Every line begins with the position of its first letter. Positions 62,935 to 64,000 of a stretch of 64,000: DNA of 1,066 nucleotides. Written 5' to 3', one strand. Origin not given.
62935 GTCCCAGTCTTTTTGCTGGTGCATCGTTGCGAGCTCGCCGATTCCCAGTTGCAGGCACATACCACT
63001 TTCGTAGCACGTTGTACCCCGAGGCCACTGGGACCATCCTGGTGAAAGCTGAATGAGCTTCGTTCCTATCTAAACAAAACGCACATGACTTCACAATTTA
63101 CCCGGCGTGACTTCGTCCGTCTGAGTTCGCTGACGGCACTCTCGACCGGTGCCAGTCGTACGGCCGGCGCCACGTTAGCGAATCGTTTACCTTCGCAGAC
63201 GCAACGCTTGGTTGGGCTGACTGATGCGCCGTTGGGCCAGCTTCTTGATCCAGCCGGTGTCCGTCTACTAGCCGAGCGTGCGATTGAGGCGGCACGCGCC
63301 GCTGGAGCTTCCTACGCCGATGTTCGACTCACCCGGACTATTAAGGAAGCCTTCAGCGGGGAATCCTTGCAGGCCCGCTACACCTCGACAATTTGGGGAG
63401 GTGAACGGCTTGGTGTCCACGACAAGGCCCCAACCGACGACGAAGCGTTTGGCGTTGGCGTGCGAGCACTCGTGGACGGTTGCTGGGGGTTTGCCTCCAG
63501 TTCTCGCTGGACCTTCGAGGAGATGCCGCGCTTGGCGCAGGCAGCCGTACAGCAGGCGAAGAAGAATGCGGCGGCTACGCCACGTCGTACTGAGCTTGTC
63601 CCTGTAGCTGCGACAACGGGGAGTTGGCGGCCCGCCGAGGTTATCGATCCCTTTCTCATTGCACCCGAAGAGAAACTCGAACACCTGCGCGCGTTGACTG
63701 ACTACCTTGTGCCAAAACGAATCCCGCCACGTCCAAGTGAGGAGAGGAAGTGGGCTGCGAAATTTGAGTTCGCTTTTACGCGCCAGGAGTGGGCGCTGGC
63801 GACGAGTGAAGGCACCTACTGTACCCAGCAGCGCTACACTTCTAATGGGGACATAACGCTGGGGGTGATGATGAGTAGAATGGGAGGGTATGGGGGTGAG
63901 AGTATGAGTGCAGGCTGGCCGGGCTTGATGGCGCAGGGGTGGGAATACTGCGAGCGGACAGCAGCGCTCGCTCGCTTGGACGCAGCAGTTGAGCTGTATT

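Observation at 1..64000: At least five tandem paralogous copies of an eight-gene sigma / anti-sigma / SusC / SusD / lipoprotein / TldD-like / PmbA-like / Trx-like cassette, with no CAZymes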

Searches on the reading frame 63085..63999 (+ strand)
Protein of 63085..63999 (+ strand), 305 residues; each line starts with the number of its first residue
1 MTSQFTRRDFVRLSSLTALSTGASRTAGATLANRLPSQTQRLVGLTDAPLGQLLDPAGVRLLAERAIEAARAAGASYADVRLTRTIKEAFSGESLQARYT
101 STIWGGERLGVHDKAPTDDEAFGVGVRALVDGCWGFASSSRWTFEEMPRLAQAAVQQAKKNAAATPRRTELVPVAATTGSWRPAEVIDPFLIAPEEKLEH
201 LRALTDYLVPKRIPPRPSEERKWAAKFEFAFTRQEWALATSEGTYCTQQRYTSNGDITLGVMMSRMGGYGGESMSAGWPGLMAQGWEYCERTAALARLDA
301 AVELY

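Call 39: search_protein_families(library=pfam, proteins=[window:63085-63999:+], max_evalue=0.01)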
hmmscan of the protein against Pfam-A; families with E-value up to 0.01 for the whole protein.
window:63085-63999:+ (305 aa): 2 families
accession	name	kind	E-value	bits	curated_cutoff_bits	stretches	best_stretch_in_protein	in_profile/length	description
PF01523.21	PmbA_TldD_1st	-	1.7e-08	34.9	20.9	1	119-158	26-65/65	PmbA/TldA metallopeptidase domain 1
PF19290.4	PmbA_TldD_2nd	-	7.1e-05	23.7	20.9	1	192-278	6-86/109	PmbA/TldA metallopeptidase central domain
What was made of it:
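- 63085..64000 (+): C5: 5' part of a TldD-like gene (Tat signal TRRDFV), cut by the window end. PmbA_TldD_1st and 2nd domains (call 39).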
